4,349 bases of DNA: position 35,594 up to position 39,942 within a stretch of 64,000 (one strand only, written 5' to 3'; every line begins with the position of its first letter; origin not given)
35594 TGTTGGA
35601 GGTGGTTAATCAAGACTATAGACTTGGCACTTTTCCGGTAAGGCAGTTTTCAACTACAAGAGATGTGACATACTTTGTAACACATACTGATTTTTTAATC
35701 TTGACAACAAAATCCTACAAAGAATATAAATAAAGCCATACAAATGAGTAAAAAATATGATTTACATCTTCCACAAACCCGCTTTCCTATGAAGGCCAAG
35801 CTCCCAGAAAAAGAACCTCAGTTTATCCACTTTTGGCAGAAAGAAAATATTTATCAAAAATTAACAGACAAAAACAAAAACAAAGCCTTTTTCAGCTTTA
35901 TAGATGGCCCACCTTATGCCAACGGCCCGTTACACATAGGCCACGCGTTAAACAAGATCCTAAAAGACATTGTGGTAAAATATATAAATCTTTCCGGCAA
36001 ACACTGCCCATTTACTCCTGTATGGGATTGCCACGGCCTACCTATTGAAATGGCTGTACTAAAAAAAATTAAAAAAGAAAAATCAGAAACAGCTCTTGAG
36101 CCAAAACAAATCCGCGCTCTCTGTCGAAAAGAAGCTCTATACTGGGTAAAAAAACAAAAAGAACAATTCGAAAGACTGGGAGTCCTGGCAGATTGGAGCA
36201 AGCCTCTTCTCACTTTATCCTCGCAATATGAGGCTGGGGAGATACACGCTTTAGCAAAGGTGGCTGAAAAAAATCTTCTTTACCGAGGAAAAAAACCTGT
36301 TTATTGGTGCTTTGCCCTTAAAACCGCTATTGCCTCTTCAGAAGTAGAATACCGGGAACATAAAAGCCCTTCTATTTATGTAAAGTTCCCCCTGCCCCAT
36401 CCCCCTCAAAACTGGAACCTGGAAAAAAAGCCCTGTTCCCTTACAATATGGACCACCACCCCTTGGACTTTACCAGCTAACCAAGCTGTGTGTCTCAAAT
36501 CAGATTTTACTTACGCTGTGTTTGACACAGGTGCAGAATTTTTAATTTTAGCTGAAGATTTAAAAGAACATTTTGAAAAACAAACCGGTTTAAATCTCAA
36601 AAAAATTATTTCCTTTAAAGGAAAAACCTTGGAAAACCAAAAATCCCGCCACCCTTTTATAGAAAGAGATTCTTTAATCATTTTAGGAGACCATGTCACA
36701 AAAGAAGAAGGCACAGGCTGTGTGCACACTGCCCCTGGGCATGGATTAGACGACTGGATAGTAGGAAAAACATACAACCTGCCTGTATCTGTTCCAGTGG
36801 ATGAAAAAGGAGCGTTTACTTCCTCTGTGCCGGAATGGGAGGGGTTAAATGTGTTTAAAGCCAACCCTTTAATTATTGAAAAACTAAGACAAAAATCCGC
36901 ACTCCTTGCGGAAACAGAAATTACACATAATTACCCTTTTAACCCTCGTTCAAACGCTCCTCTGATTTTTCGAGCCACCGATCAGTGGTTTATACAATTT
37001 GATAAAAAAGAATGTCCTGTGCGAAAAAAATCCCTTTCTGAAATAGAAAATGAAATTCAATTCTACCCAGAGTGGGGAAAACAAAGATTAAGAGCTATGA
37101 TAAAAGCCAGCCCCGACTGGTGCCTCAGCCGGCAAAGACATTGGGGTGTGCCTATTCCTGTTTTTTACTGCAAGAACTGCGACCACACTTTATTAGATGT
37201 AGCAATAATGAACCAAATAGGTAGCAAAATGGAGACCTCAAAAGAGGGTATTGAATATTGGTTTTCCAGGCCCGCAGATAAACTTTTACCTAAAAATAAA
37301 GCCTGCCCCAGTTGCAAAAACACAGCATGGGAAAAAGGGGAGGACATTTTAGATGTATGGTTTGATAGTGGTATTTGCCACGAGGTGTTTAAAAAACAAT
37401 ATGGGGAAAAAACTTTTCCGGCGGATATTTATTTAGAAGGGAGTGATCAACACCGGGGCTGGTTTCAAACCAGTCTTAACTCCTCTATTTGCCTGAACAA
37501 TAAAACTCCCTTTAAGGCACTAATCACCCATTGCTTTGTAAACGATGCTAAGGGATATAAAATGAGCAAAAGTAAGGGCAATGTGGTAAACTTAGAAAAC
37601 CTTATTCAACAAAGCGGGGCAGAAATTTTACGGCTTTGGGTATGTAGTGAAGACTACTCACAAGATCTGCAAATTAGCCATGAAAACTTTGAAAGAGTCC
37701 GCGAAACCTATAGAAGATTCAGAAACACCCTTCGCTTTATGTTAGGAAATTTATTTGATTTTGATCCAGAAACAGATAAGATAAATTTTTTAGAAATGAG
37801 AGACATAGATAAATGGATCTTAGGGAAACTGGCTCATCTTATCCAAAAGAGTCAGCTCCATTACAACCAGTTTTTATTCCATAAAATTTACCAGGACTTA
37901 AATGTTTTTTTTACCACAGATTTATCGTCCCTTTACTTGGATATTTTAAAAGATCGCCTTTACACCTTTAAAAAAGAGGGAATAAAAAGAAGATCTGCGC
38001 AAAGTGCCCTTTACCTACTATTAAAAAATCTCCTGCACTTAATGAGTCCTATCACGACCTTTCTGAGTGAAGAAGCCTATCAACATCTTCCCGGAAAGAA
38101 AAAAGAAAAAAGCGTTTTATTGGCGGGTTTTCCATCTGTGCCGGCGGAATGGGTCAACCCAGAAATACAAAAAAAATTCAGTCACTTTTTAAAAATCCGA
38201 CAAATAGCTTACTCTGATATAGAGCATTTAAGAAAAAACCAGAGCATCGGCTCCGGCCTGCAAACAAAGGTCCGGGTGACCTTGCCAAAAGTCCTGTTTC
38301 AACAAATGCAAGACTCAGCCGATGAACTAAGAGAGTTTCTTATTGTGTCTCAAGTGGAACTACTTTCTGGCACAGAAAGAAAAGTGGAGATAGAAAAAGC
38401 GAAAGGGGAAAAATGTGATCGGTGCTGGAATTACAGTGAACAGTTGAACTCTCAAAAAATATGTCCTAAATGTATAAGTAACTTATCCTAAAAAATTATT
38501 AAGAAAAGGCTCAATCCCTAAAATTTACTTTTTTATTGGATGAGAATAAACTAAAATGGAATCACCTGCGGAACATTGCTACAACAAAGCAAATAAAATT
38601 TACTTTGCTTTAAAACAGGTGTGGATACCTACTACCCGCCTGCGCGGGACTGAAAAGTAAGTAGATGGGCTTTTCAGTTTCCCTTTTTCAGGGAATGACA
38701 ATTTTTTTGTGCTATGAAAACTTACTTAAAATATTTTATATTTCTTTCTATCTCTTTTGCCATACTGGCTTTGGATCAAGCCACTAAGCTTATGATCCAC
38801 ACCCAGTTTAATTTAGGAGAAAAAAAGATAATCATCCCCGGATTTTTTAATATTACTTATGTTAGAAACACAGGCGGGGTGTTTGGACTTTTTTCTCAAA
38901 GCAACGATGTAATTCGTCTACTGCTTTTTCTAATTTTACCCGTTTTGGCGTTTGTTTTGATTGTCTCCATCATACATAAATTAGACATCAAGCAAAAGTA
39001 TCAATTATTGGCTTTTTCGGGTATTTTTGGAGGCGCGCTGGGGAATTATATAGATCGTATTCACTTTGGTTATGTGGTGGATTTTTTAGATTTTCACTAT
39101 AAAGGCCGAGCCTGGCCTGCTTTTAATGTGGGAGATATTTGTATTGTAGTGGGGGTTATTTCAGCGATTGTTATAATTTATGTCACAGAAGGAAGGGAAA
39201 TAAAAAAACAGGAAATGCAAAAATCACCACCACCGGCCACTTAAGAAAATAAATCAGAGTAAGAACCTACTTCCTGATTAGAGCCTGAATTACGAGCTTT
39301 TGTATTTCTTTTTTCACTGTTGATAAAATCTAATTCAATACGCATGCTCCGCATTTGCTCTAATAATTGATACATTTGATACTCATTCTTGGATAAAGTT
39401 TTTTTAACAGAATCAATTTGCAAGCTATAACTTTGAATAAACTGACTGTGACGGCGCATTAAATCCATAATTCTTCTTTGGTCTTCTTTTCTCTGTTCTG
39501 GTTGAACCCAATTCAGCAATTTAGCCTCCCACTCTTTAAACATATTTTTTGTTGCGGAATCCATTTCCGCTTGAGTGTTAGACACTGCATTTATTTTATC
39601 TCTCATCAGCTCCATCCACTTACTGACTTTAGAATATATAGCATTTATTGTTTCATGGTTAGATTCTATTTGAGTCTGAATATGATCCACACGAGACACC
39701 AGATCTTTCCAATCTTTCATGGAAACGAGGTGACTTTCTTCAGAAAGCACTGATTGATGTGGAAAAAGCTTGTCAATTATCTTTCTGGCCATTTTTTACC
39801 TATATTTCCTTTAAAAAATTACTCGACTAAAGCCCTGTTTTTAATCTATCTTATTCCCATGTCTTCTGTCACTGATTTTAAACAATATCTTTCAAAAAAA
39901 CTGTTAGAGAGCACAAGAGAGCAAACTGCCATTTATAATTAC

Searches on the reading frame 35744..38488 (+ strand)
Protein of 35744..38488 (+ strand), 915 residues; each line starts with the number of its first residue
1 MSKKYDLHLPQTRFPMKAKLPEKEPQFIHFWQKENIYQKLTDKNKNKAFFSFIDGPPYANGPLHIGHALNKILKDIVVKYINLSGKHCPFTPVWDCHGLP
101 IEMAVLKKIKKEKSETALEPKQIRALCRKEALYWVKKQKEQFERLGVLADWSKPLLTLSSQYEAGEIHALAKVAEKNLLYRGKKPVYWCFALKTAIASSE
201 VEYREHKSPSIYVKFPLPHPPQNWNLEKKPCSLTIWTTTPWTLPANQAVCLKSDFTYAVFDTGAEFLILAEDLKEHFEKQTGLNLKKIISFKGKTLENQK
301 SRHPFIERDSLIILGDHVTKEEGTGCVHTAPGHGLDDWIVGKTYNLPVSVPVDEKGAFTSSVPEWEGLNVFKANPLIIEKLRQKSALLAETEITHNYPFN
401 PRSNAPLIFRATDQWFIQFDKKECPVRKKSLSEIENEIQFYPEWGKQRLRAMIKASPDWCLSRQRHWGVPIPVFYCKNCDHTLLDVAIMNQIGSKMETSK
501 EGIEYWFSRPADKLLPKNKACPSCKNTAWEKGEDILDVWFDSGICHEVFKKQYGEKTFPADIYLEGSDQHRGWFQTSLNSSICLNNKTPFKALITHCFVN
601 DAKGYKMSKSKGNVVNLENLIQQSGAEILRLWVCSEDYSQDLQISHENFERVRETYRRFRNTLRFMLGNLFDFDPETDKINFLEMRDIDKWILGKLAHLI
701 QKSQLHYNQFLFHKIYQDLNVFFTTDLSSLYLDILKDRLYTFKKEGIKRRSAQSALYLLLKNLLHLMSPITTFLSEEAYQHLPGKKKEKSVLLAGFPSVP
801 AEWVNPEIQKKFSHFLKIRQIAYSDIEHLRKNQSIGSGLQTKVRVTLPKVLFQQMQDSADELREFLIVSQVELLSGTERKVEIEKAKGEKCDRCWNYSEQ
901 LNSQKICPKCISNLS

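Call 28: search_protein_families(library=pfam, proteins=[window:35744-38488:+], max_evalue=0.001)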
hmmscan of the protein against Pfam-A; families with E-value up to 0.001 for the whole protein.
window:35744-38488:+ (915 aa): 7 families
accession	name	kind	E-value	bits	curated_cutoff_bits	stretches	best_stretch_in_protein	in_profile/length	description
PF00133.28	tRNA-synt_1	-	4.9e-125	418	22.7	1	28-645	3-414/414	tRNA synthetases class I (I, L, M and V)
PF08264.19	Anticodon_1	-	2e-29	102.8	25.1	1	689-843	1-146/148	Anticodon-binding domain of tRNA ligase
PF09334.17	tRNA-synt_1g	-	1.3e-18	67.4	20.1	2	57-108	8-59/391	tRNA synthetases class I (M)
PF01406.26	tRNA-synt_1e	-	3.2e-09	37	27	1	561-652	209-299/301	tRNA synthetases class I (C) catalytic domain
PF01921.24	tRNA-synt_1f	-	3.3e-07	30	27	1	575-662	250-338/360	tRNA synthetases class I (K)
PF13603.12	tRNA-synt_1_2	-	0.00014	21.8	25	0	293-355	81-143/185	Leucyl-tRNA synthetase, editing domain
PF06827.20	zf-FPG_IleRS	-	0.00034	20.8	21.3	1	888-912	1-29/30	Zinc finger found in FPG and IleRS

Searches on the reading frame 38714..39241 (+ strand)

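Call 28: search_protein_families(library=pfam, proteins=[window:38714-39241:+], max_evalue=0.001)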
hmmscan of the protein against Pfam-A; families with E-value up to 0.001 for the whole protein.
window:38714-39241:+ (176 aa): 1 family
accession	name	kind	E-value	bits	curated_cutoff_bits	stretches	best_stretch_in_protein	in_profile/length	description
PF01252.23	Peptidase_A8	-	8.3e-38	130.2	25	1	14-155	2-140/142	Signal peptidase (SPase) II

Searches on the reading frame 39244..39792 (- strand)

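Call 28: search_protein_families(library=pfam, proteins=[window:39244-39792:-], max_evalue=0.001)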
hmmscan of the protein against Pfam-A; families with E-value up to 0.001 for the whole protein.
window:39244-39792:- (183 aa): 1 family
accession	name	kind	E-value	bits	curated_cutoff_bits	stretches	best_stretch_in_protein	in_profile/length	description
PF11172.13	DUF2959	-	8.2e-05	23.3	26.8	1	30-133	33-136/190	Protein of unknown function (DUF2959)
